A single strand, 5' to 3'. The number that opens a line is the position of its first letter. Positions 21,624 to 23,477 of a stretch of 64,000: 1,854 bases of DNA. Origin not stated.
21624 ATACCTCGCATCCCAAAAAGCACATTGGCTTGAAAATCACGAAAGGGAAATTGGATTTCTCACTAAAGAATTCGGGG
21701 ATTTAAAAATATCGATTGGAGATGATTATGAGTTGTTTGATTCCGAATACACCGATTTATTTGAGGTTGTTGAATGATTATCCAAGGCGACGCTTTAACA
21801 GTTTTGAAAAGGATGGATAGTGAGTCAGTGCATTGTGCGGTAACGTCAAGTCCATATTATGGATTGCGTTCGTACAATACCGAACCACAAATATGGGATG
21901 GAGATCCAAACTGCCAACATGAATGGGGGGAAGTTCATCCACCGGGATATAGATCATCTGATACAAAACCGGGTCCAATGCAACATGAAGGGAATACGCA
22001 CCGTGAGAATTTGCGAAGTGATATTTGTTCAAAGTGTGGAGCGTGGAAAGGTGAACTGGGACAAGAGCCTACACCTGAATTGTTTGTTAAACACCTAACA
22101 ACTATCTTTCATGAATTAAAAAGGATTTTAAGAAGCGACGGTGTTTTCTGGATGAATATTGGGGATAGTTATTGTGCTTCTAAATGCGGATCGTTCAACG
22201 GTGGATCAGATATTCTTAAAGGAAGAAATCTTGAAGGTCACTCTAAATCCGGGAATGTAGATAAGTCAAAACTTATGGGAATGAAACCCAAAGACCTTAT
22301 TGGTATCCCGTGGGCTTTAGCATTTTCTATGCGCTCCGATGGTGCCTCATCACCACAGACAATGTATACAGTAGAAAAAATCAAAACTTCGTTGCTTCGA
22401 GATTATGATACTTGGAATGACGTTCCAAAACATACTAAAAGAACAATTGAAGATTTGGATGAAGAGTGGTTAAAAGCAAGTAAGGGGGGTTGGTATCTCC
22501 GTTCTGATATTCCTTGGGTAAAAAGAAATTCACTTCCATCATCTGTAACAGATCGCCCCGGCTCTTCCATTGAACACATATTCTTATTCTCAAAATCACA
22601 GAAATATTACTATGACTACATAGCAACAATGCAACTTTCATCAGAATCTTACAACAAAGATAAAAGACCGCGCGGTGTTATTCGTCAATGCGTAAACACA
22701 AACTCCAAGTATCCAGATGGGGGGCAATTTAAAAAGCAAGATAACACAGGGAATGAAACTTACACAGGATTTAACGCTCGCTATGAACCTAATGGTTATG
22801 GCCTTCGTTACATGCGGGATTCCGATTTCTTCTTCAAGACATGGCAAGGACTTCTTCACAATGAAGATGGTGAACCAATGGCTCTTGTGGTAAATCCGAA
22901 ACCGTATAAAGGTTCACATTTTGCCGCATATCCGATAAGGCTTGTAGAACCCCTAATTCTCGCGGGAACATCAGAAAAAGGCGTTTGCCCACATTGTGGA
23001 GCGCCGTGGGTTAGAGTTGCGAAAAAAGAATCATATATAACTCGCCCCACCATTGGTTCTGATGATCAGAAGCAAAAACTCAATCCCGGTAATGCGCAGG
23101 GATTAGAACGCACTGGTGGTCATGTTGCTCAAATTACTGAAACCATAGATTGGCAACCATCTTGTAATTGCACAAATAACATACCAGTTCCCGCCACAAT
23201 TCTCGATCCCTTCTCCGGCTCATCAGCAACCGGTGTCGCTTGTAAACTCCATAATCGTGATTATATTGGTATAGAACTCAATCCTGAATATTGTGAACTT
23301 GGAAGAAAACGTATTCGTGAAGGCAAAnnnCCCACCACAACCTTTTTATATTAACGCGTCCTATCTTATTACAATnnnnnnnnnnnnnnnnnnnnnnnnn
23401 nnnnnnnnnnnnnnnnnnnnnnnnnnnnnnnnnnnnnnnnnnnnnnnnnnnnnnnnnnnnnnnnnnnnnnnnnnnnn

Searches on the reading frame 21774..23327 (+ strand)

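Call 29: search_protein_families(library=pfam, proteins=[window:21774-23327:+], max_evalue=0.001)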
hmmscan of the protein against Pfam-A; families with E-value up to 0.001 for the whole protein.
window:21774-23327:+ (518 aa): 1 family
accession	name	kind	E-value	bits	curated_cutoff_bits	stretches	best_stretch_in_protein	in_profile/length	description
PF01555.25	N6_N4_Mtase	-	2.8e-31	109.6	26.7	2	19-404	1-184/221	DNA methylase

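Call 30: search_protein_families(library=phrogs, proteins=[window:21774-23327:+], max_evalue=0.001)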
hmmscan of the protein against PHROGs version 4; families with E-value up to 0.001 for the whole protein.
window:21774-23327:+ (518 aa): 8 families
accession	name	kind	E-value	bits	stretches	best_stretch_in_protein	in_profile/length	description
phrog_67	-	other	5.6e-52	178.8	2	230-516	208-345/743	DNA methyltransferase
phrog_3008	-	other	3.1e-12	47.3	1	475-516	172-213/244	DNA methyltransferase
phrog_498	-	other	1.9e-11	44.2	1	474-516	380-422/633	DNA methyltransferase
phrog_8769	-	other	8.5e-09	36.1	1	474-515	13-54/71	methyltransferase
phrog_12517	-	unknown function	1.9e-07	31.6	1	471-515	104-148/316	-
phrog_18293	-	other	2.2e-07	31.9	1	475-516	68-109/119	methyltransferase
phrog_23148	-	unknown function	5.9e-07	30.7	1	471-515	103-147/165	-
phrog_18146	-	other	0.00017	21.6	0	474-504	71-101/452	DNA methyltransferase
